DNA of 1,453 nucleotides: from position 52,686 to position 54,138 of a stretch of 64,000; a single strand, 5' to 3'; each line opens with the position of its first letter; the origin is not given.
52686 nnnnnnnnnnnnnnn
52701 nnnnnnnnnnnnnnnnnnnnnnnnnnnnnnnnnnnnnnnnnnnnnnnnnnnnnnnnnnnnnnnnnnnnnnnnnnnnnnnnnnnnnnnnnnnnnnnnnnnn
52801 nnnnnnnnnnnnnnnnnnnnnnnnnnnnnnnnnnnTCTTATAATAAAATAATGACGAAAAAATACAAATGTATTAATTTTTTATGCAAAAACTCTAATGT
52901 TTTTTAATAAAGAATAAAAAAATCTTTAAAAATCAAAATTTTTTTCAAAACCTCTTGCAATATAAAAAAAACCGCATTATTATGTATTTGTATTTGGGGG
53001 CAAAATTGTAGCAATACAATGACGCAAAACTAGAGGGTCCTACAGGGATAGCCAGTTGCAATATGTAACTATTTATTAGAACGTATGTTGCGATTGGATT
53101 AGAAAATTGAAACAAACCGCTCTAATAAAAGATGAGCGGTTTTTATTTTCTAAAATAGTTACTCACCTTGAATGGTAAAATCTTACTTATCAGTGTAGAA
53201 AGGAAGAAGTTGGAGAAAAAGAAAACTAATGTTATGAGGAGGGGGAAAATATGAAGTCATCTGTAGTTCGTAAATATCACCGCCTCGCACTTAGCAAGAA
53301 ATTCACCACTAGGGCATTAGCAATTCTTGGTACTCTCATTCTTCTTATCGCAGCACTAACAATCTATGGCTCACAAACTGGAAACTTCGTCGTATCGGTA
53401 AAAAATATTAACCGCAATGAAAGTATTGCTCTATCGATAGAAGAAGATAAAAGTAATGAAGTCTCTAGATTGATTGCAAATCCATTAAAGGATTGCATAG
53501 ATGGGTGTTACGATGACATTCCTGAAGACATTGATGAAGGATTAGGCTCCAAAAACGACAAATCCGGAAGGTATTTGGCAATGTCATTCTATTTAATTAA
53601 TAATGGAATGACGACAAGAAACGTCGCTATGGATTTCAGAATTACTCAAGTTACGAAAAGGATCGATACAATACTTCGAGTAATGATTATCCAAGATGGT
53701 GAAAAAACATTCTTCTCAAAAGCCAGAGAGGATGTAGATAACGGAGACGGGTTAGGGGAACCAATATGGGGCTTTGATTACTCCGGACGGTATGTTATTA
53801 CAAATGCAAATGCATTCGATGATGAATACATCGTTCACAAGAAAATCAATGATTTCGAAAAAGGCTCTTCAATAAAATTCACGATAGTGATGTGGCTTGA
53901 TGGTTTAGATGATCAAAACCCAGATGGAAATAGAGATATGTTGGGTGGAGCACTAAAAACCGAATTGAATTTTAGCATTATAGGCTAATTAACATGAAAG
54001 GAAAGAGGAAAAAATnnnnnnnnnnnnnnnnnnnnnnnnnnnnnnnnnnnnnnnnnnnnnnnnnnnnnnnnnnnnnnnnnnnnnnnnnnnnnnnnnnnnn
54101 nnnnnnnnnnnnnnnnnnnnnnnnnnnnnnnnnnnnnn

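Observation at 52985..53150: Candidate c-di-GMP-I riboswitch and terminator controlling a TapA/TasA/SipW-like fibre operon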

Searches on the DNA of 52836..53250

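Call 69: search_rna_families(source=window, start=52836, end=53250, threshold=evalue, max_evalue=1, show_alignments=3)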
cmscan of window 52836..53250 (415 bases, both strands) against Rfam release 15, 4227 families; matches with E-value up to 1: 5.
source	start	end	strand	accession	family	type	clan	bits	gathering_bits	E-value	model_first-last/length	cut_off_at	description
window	52990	53064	+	RF03167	c-di-GMP-I-GGC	Cis-reg; riboswitch;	CL00126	45.9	59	8.6e-10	1-80/80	no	c-di-GMP-I-GGC riboswitch aptamer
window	53058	53151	+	RF04312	trpB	Cis-reg;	-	22.5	59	0.73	1-107/107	no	trpB ncRNA motif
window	53069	53149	-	RF02900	AaHKsRNA82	Gene; sRNA;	-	21.7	51.4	0.66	1-81/81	no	Aggregatibacter sRNA 82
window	53108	53151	-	RF02416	TCV_H4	Cis-reg;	-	18.9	50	0.84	1-51/51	no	Turnip crinkle virus 3'UTR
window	52964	53029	+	RF02628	Hrs1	Gene; sRNA;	-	18.5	56.4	0.35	1-74/74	no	Hfq-regulated sRNA 1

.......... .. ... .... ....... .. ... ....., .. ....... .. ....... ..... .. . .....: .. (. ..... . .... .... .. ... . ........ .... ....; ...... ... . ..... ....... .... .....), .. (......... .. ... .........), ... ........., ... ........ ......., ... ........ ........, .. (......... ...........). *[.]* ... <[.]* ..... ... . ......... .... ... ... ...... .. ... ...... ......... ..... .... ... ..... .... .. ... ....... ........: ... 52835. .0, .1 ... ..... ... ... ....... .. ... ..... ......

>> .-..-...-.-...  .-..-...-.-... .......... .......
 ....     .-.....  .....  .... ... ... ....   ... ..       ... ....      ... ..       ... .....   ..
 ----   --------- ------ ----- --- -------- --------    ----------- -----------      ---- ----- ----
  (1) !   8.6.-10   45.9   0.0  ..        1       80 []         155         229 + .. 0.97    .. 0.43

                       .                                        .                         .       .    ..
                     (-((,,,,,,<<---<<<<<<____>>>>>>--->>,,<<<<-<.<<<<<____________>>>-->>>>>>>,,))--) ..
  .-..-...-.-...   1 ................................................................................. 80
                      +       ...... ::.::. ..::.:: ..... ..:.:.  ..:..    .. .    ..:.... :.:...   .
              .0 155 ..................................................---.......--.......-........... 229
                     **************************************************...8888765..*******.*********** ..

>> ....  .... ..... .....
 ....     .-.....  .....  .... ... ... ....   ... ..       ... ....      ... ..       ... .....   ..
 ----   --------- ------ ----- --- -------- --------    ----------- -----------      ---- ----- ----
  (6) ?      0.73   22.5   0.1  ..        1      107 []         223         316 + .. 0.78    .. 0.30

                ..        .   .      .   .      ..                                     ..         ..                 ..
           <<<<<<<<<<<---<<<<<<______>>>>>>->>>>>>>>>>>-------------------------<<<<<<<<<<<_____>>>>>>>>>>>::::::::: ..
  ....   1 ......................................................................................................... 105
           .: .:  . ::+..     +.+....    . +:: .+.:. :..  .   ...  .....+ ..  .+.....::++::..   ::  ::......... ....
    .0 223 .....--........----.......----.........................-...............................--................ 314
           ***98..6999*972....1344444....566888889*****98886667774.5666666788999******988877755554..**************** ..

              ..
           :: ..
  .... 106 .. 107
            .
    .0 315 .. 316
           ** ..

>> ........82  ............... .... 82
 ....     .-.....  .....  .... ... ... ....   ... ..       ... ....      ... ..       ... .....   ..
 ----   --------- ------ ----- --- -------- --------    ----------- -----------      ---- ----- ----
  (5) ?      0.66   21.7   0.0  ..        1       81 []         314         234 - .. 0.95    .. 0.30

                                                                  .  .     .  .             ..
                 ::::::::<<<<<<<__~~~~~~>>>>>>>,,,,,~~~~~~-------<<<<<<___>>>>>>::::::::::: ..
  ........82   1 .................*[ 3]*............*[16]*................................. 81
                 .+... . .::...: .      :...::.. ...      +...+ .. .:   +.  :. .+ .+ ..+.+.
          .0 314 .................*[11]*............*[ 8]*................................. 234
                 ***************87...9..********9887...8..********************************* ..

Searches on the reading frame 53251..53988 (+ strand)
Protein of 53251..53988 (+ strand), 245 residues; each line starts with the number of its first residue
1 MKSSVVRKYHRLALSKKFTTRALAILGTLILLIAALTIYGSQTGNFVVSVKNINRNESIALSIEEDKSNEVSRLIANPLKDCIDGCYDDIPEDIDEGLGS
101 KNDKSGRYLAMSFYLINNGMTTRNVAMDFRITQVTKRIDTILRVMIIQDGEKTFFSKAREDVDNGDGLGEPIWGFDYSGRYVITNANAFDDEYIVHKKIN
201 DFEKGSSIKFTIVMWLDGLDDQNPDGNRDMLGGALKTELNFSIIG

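Call 5: search_protein_families(library=pfam, proteins=[window:53251-53988:+], max_evalue=0.01)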
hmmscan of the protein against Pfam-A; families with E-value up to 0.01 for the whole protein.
window:53251-53988:+ (245 aa): 0 families

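Call 6: search_protein_families(library=ncbifam, proteins=[window:53251-53988:+], max_evalue=0.01)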
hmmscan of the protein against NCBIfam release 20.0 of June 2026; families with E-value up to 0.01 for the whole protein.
window:53251-53988:+ (245 aa): 0 families

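Call 46: find_homologous_proteins(query=window:53251-53988:+)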
Query window:53251-53988:+ (245 aa): 13 proteins with E <= 0.001 among 982 candidates.
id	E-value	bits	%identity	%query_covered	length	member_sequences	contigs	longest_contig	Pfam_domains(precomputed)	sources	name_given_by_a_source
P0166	3.4e-154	529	98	100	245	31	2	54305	-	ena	-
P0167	3.9e-102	359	68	100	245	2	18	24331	-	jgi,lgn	jgi:hypothetical protein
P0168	1.2e-99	350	67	100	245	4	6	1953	-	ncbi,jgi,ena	jgi:hypothetical protein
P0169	1.2e-83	298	59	100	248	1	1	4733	-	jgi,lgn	-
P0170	3.0e-53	199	46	100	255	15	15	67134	-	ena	-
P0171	7.9e-47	178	41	100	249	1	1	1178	-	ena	-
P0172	8.2e-47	177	43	99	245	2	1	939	-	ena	-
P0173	1.5e-43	167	41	91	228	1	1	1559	-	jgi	jgi:hypothetical protein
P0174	9.6e-42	161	42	99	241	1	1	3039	-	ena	-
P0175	5.2e-41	158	42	99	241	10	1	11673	-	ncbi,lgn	-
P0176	5.9e-41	158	42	99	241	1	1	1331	-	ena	-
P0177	1.3e-32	131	40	85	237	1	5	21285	-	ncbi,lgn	-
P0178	6.8e-18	83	33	85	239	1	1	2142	-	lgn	-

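Call 47: find_encoding_contigs(protein=P0167, flank=6000, max_places=3)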
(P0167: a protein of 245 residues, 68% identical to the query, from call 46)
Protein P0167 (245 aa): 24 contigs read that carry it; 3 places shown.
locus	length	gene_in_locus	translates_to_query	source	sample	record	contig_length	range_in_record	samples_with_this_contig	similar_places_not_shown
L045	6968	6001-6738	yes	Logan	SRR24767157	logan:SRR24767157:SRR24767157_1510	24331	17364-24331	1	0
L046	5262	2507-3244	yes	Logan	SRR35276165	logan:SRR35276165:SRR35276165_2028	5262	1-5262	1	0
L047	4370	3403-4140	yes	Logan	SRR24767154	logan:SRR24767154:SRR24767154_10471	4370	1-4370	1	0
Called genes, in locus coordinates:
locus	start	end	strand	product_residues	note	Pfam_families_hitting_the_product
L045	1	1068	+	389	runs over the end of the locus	-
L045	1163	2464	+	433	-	PF02885:Glycos_trans_3N, PF00591:Glycos_transf_3, PF07831:PYNP_C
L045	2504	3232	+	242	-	PF02146:SIR2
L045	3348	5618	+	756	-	PF00990:GGDEF, PF13487:HD_5, PF01966:HD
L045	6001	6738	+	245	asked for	-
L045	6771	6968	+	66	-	?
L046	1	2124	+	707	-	?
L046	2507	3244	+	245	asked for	-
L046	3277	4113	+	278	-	-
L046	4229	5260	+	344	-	?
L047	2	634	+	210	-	?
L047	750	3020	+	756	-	PF00990:GGDEF, PF13487:HD_5, PF01966:HD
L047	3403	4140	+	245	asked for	-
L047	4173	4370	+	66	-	?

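Call 48: find_encoding_contigs(protein=P0169, flank=6000, max_places=2)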
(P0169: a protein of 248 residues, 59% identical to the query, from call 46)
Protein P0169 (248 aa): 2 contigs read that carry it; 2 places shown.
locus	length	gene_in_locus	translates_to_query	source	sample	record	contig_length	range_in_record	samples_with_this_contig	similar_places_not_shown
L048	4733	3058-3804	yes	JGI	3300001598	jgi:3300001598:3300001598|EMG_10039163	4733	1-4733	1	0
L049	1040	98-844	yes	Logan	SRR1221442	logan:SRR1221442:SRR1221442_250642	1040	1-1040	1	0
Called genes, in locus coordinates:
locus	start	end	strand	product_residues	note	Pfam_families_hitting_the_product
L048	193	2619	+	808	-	PF01408:GFO_IDH_MocA, PF00990:GGDEF, PF01966:HD, PF13487:HD_5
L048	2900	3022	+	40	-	-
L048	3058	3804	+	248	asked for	-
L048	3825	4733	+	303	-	?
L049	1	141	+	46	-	?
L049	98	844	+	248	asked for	-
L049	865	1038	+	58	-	?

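Call 49: find_encoding_contigs(protein=P0170, flank=6000, max_places=3)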
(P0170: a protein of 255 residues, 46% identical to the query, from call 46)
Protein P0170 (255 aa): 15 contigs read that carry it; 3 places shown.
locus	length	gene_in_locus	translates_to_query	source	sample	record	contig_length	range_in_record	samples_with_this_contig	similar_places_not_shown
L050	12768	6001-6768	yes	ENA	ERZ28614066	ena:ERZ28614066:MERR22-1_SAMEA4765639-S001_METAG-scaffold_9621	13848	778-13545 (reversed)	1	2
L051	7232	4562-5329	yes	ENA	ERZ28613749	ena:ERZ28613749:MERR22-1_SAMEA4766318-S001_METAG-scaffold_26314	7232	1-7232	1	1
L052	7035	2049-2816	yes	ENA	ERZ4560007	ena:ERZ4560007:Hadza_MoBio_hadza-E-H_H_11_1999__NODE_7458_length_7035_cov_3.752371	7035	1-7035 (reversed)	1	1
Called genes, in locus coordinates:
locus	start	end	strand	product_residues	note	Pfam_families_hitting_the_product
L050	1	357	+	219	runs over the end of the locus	?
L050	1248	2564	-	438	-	PF17125:Methyltr_RsmF_N, PF01189:Methyltr_RsmB-F, PF13847:Methyltransf_31 (faint), PF17126:RsmF_methylt_CI, PF13636:Methyltranf_PUA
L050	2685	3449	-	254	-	PF00528:BPD_transp_1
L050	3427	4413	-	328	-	-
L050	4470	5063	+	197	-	PF00027:cNMP_binding, PF13545:HTH_Crp_2 (weak)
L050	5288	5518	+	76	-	PF00403:HMA (weak)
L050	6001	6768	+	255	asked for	-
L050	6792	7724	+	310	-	-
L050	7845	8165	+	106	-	-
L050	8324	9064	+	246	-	-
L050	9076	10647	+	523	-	-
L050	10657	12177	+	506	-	-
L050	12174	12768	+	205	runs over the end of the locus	-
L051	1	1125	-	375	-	?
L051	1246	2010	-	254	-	PF00528:BPD_transp_1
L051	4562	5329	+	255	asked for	-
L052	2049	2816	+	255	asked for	-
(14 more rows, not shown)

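Call 64: list_cluster_members(proteins=[P0168, P0175, P0177, P0166])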
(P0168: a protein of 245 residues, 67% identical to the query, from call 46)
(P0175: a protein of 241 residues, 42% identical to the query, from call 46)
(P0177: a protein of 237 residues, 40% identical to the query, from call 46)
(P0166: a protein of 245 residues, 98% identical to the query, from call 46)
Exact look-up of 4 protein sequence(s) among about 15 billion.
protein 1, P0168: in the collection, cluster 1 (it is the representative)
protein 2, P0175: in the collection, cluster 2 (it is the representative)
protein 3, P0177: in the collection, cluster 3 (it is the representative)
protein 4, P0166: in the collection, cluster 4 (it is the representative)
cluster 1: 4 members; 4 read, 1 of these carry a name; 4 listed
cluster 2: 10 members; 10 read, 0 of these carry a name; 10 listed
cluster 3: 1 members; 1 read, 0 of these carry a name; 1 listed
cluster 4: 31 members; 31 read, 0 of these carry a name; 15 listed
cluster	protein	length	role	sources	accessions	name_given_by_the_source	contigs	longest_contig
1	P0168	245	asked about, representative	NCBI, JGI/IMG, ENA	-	hypothetical protein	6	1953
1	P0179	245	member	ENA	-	-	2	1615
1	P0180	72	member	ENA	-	-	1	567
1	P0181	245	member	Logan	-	-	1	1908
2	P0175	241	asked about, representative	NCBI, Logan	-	-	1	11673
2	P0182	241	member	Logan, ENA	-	-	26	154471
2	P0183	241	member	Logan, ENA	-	-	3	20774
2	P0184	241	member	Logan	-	-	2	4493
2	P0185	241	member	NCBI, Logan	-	-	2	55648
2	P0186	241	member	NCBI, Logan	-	-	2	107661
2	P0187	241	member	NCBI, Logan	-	-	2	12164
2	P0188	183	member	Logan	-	-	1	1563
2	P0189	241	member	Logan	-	-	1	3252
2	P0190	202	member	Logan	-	-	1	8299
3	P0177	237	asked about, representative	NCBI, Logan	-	-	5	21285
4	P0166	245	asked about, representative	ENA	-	-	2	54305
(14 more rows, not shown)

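Call 70: find_encoding_contigs(protein=P0175, flank=3000, max_places=2)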
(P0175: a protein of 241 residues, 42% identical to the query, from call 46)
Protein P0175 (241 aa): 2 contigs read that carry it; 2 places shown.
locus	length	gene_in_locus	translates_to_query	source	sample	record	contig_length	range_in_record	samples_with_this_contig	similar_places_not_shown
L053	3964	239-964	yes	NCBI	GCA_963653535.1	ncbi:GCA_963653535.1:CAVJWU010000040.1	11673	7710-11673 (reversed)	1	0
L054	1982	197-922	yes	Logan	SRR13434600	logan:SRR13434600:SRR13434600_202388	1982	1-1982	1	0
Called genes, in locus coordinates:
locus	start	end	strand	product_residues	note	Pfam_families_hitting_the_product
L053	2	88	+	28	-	?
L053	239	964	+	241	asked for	-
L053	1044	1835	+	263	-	-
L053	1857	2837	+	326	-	-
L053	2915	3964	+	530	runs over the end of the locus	-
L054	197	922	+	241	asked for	-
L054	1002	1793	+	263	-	-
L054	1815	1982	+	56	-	?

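Call 71: find_encoding_contigs(protein=P0177, flank=3000, max_places=2)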
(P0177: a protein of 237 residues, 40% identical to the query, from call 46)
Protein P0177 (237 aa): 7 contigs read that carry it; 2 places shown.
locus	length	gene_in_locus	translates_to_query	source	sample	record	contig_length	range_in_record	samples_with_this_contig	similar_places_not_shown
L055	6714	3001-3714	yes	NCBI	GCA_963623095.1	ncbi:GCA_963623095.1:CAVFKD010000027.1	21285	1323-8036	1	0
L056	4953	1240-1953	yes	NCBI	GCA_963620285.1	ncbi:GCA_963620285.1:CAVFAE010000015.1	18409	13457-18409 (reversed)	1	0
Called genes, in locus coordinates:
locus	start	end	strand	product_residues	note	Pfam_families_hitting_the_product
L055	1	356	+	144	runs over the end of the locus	-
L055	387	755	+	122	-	-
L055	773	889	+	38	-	-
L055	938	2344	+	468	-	PF00004:AAA, PF20720:nSTAND3 (faint), PF01434:Peptidase_M41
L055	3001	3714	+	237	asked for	-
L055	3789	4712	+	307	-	-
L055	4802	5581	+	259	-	-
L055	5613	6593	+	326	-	-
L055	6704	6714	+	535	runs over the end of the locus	-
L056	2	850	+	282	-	?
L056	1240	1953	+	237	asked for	-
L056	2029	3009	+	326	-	-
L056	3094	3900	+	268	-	-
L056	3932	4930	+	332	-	-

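Call 72: find_encoding_contigs(protein=P0168, flank=3000, max_places=3)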
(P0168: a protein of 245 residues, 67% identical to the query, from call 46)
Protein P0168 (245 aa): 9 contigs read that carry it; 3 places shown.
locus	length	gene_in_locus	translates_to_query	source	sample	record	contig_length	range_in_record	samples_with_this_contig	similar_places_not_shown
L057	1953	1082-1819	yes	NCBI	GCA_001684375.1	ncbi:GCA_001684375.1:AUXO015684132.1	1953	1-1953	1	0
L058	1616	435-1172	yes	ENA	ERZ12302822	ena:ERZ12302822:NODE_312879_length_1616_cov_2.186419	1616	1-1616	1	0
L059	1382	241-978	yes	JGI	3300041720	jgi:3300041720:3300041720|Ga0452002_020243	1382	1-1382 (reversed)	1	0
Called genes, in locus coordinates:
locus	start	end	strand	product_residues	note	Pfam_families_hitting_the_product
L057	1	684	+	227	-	?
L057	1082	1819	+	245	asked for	-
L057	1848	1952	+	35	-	?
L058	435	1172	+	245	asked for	-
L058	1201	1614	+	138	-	?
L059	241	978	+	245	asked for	-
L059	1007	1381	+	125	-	?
